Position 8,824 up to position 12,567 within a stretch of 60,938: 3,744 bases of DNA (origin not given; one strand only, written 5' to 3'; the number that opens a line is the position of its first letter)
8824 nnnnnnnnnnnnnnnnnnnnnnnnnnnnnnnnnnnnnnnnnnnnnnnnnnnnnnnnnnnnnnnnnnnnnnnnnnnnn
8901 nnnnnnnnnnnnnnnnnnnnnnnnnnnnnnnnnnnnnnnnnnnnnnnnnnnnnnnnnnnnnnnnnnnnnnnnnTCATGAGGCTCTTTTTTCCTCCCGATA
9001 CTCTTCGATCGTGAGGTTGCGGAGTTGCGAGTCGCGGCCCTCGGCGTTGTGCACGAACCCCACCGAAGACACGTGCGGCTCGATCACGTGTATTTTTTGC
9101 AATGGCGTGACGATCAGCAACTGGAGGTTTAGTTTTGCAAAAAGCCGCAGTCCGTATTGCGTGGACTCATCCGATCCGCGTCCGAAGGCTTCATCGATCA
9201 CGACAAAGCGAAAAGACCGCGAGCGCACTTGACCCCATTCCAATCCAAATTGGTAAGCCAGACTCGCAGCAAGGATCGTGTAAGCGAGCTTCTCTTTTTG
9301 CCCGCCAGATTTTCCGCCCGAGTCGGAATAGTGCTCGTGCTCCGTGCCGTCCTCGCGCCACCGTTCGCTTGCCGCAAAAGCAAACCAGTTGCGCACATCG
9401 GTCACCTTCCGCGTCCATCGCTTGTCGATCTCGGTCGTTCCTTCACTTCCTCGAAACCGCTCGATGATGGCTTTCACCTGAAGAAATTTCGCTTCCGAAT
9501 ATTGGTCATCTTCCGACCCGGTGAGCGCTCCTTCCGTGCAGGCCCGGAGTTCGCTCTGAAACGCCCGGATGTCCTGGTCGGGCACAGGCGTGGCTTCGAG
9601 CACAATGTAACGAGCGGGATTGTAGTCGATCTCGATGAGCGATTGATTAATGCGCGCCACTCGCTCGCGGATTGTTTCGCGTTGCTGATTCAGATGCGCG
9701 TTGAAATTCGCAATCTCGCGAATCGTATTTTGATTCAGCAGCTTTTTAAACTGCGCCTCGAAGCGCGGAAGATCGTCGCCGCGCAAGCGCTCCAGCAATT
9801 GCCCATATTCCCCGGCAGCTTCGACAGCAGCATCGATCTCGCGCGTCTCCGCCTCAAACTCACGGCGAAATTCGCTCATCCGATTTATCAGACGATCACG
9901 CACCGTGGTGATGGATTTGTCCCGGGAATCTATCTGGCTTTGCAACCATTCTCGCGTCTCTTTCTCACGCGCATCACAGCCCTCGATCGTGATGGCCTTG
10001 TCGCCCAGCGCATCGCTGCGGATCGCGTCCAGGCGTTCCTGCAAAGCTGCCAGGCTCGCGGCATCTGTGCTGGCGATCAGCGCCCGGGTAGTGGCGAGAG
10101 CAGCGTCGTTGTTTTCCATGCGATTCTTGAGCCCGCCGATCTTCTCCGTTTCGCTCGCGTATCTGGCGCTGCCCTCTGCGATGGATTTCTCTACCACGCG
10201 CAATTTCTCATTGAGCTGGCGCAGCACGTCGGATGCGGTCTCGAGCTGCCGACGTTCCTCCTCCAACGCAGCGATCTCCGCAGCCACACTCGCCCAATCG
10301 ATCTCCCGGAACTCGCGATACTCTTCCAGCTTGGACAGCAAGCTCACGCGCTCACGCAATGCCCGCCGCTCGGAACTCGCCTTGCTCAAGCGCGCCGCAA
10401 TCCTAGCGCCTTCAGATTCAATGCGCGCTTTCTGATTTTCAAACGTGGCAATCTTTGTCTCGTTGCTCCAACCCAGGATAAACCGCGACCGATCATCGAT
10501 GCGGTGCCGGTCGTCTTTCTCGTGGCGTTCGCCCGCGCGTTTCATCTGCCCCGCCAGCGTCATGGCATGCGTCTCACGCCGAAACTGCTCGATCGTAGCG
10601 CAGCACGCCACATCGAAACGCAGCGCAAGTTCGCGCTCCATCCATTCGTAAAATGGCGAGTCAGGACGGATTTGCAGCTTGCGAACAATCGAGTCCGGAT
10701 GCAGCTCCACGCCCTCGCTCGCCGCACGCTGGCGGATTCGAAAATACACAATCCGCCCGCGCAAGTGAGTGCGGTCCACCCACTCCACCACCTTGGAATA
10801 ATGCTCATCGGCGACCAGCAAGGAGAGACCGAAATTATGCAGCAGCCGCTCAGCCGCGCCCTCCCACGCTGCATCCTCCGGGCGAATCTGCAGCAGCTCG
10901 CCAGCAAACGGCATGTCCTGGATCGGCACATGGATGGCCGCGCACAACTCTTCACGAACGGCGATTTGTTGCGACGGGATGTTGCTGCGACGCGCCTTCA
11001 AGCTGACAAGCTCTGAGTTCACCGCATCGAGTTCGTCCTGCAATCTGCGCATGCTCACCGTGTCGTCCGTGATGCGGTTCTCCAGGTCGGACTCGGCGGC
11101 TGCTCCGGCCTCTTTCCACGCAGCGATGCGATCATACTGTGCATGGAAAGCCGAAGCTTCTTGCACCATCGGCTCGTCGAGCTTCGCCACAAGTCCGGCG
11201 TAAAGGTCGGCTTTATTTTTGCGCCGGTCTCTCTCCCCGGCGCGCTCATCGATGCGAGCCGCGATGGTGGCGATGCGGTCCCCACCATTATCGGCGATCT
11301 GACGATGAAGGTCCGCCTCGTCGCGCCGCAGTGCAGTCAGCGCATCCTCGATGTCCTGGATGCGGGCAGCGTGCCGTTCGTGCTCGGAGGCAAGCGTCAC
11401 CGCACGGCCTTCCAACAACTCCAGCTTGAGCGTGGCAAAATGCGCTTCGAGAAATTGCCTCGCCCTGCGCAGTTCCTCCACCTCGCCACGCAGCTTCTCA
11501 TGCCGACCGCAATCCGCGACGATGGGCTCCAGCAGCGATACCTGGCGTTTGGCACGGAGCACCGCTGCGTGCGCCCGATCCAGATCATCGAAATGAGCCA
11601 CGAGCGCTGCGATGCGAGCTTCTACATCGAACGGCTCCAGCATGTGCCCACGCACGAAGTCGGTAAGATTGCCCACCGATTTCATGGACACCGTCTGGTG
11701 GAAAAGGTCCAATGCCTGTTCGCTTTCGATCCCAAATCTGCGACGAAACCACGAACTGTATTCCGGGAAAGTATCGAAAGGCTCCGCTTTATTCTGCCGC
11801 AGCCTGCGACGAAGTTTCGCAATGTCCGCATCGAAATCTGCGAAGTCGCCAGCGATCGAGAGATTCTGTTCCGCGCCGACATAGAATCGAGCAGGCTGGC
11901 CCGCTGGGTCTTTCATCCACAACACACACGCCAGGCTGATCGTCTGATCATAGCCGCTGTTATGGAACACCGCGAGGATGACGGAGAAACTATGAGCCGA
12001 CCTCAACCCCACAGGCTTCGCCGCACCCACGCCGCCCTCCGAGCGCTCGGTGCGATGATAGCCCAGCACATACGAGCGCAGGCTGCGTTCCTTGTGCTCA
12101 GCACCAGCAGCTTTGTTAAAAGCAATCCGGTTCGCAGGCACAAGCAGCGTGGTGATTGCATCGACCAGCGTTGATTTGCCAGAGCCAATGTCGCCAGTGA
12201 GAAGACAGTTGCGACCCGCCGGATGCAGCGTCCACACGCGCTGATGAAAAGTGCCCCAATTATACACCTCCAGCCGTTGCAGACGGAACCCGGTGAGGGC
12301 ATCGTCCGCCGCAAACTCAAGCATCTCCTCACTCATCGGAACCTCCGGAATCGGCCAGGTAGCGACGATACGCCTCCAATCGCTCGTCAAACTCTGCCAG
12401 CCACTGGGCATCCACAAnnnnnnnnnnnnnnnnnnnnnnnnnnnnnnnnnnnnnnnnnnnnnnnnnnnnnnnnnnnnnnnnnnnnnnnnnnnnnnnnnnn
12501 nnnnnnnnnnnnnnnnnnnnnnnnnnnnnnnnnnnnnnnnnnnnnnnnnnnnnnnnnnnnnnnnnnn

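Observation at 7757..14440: Complete type-I-like Wadjet (JetABCD) SMC anti-plasmid operon embedded between core genes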

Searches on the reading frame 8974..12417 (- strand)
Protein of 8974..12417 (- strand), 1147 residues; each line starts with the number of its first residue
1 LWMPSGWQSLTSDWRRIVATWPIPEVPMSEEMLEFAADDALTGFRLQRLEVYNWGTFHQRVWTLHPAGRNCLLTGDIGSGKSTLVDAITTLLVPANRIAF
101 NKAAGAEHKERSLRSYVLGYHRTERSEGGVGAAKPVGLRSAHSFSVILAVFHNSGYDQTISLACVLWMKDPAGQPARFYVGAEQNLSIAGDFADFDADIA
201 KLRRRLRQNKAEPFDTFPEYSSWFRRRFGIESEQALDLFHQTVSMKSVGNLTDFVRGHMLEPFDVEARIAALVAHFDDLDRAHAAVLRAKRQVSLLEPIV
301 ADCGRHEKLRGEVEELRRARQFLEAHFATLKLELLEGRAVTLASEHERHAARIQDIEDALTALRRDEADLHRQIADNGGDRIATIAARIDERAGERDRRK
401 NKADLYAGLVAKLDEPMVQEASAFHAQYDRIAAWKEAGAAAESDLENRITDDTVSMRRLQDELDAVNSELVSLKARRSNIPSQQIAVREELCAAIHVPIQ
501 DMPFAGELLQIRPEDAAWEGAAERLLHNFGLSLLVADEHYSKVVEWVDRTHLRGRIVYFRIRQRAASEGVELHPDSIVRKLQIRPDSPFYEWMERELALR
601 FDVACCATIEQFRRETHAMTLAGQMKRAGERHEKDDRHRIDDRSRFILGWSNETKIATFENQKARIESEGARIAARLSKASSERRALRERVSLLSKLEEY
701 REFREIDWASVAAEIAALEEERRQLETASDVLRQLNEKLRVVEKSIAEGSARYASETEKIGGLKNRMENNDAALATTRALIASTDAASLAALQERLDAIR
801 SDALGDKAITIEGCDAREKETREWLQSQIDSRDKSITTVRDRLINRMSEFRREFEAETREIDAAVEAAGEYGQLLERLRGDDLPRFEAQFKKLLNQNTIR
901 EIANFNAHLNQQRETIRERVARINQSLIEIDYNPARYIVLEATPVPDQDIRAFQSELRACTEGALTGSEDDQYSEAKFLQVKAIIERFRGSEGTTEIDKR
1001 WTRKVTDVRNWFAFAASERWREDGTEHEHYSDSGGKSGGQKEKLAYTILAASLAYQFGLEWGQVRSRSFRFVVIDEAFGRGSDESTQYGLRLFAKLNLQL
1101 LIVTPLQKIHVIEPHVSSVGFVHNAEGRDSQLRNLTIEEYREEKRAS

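Call 3: search_protein_families(library=pfam, proteins=[window:8974-12417:-], max_evalue=0.01)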
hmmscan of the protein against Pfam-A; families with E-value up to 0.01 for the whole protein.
window:8974-12417:- (1147 aa): 8 families
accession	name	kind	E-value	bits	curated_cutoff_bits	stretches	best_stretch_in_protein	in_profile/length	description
PF13555.12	AAA_29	-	1.3e-25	89.4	27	1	46-106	1-60/61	P-loop containing region of AAA domain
PF13558.12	SbcC_Walker_B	-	3.2e-25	88.6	27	1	1004-1094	2-89/90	SbcC/RAD50-like, Walker B motif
PF13401.12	AAA_22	-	0.00093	20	27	0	70-106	7-45/130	AAA domain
PF13191.12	AAA_16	-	0.0015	19.5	32.6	1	66-108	22-63/167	AAA ATPase domain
PF13476.12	AAA_23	-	0.0032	18.6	27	1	49-92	2-43/201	AAA domain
PF13514.12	AAA_27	-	0.0038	17.3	22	0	45-92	2-50/206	AAA domain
PF00005.33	ABC_tran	-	0.0046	18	25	1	67-114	10-58/137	ABC transporter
PF02463.25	SMC_N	-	0.009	15.9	40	0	46-92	2-48/220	RecF/RecN/SMC N terminal domain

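Call 4: search_protein_families(library=padloc, proteins=[window:8974-12417:-], max_evalue=0.01)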
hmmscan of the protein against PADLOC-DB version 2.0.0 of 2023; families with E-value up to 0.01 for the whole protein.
window:8974-12417:- (1147 aa): 20 families
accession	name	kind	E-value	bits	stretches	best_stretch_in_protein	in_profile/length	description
PDLC00512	JetC1|JetC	-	0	1592.6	1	30-1146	4-1119/1123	DUF3584 domain; MukB-like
PDLC00518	JetC1|JetC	-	2e-249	828.7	1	42-1144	14-1106/1112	DUF3584 domain; MukB-like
PDLC00511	JetC1|JetC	-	1.2e-158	528.1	1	42-1144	14-1093/1108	DUF3584 domain; MukB-like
PDLC00517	JetC1|JetC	-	3e-105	351.7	1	41-1123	17-1099/1119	DUF3584 domain; MukB-like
PDLC00514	JetC1|JetC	-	8.7e-91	303.3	1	42-1134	6-1091/1117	DUF3584 domain; MukB-like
PDLC00519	JetC1|JetC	-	3.3e-69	232.2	1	45-1143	3-1093/1097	DUF3584 domain; MukB-like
PDLC00509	JetC1|JetC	-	9.2e-59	197.5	1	48-1141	17-1141/1158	DUF3584 domain; MukB-like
PDLC00505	JetC1|JetC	-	5.1e-36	122.2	2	229-1116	192-1085/1118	DUF3584 domain; MukB-like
PDLC00507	JetC1|JetC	-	1.2e-22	78.2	2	45-127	2-92/1215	DUF3584 domain; MukB-like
PDLC00513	JetC1|JetC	-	1.6e-21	74.2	2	68-126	23-83/1140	DUF3584 domain; MukB-like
PDLC00503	JetC1|JetC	-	1.9e-18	64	2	72-124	27-80/1146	DUF3584 domain; MukB-like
PDLC00508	JetC1|JetC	-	3.4e-14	50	2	287-763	265-725/1106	DUF3584 domain; MukB-like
PDLC03859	LmuB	-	6.5e-09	33.5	1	44-92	3-48/611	-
PDLC00278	PtuA1|PtuA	-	9.2e-05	19.9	1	45-103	2-57/436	AAA ATPase domain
PDLC03865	LmuB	-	9.2e-05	18.8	1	672-929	541-798/1007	-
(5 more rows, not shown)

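Call 5: search_protein_families(library=ncbifam, proteins=[window:8974-12417:-], max_evalue=0.01)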
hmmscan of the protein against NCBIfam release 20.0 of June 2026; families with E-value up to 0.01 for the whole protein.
window:8974-12417:- (1147 aa): 5 families
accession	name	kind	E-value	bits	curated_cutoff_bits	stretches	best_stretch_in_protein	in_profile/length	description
TIGR02169.1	SMC_prok_A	equivalog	2.1e-07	29.1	729.4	1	288-478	196-389/1165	chromosome segregation protein SMC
NF045487.1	ASRP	equivalog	2e-06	26.7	300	2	683-861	311-487/593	archaea-specific SMC-related protein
TIGR04523.1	Mplasa_alph_rch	subfamily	0.00026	19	270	0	654-860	166-360/745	helix-rich protein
NF045780.1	TrlF_fam_ATP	equivalog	0.0003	19.6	350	0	666-982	430-760/944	TrlF family AAA-like ATPase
NF007601.2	PRK10247.1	equivalog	0.0065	16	292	0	68-115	27-75/204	iron efflux ABC transporter ATP-binding subunit FetA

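Call 7: search_solved_structures(query=window:8974-12336:-, max_evalue=0.001, show_alignments=1)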
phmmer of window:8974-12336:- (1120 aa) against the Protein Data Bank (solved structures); distinct sequences matched with E-value up to 0.001: 5.
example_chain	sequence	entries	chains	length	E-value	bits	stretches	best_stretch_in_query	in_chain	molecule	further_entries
8dk2_C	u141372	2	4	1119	3.8e-69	236.9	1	17-1114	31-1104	JetC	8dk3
8as8_A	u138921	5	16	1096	2.8e-64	220.8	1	16-1114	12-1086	JetC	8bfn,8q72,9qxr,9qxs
9qxt_A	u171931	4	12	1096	9.7e-63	215.7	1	16-1114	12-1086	JetC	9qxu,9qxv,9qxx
8dk1_C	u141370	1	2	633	9.1e-34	119.8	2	813-1114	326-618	JetC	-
4aby_A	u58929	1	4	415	0.00097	20.4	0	11-65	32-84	DNA REPAIR PROTEIN RECN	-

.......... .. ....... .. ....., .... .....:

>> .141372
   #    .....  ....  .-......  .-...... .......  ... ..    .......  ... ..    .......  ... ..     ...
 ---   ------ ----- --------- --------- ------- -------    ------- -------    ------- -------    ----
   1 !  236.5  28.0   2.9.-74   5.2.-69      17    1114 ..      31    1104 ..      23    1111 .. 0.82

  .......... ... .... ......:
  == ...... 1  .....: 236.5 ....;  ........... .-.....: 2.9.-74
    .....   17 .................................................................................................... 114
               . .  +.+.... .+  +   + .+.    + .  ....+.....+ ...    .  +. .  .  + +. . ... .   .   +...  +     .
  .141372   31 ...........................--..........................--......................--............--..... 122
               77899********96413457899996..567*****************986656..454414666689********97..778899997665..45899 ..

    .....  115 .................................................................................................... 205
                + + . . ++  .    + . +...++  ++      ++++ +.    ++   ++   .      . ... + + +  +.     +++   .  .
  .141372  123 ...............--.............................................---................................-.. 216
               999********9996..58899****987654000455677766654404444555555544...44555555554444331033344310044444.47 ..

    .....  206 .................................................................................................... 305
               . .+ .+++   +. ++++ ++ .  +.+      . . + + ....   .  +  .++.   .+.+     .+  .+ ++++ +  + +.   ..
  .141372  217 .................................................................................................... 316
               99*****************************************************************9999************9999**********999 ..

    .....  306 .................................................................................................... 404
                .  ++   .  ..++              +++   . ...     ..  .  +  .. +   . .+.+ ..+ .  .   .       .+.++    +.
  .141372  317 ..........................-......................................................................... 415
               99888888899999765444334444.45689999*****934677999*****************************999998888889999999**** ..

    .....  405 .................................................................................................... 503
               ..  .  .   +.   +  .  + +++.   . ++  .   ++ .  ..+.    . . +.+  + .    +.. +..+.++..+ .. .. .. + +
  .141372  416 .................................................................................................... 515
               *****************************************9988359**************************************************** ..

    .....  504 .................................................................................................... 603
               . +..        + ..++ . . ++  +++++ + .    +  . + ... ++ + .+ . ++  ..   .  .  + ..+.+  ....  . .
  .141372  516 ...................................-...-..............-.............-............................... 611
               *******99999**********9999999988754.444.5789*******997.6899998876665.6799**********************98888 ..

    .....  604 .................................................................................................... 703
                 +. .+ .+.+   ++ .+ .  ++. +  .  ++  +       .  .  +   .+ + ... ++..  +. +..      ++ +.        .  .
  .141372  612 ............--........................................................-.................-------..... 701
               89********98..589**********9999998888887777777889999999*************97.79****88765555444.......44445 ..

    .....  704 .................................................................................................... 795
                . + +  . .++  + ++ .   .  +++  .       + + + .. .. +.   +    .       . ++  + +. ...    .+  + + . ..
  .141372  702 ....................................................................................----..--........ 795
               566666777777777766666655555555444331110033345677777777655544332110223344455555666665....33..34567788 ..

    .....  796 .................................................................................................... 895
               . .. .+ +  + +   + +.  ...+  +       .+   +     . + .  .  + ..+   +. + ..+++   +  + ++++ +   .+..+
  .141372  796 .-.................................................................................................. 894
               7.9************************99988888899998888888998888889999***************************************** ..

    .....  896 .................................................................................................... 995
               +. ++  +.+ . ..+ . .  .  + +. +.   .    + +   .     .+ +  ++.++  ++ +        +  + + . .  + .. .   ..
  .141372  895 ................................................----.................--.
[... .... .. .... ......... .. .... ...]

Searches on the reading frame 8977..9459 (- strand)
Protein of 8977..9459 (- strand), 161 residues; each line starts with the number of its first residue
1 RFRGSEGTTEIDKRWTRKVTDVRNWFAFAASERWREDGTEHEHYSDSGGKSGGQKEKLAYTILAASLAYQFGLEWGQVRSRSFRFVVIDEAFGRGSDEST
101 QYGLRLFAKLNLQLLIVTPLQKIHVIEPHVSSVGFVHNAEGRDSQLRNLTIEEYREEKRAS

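Call 57: search_solved_structures(query=window:8977-9459:-, max_evalue=0.001, show_alignments=3)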
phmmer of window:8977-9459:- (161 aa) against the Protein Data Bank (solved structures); distinct sequences matched with E-value up to 0.001: 4.
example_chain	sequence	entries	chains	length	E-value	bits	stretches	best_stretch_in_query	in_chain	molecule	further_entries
9qxt_A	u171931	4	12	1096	3.1e-10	43.6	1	18-155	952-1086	JetC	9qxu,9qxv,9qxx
8as8_A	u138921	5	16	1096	6.5e-10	42.5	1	19-155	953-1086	JetC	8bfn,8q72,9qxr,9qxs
8dk1_C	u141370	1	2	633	3.4e-08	36.9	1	18-155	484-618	JetC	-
8dk2_C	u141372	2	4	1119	9.4e-08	35.5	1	18-155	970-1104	JetC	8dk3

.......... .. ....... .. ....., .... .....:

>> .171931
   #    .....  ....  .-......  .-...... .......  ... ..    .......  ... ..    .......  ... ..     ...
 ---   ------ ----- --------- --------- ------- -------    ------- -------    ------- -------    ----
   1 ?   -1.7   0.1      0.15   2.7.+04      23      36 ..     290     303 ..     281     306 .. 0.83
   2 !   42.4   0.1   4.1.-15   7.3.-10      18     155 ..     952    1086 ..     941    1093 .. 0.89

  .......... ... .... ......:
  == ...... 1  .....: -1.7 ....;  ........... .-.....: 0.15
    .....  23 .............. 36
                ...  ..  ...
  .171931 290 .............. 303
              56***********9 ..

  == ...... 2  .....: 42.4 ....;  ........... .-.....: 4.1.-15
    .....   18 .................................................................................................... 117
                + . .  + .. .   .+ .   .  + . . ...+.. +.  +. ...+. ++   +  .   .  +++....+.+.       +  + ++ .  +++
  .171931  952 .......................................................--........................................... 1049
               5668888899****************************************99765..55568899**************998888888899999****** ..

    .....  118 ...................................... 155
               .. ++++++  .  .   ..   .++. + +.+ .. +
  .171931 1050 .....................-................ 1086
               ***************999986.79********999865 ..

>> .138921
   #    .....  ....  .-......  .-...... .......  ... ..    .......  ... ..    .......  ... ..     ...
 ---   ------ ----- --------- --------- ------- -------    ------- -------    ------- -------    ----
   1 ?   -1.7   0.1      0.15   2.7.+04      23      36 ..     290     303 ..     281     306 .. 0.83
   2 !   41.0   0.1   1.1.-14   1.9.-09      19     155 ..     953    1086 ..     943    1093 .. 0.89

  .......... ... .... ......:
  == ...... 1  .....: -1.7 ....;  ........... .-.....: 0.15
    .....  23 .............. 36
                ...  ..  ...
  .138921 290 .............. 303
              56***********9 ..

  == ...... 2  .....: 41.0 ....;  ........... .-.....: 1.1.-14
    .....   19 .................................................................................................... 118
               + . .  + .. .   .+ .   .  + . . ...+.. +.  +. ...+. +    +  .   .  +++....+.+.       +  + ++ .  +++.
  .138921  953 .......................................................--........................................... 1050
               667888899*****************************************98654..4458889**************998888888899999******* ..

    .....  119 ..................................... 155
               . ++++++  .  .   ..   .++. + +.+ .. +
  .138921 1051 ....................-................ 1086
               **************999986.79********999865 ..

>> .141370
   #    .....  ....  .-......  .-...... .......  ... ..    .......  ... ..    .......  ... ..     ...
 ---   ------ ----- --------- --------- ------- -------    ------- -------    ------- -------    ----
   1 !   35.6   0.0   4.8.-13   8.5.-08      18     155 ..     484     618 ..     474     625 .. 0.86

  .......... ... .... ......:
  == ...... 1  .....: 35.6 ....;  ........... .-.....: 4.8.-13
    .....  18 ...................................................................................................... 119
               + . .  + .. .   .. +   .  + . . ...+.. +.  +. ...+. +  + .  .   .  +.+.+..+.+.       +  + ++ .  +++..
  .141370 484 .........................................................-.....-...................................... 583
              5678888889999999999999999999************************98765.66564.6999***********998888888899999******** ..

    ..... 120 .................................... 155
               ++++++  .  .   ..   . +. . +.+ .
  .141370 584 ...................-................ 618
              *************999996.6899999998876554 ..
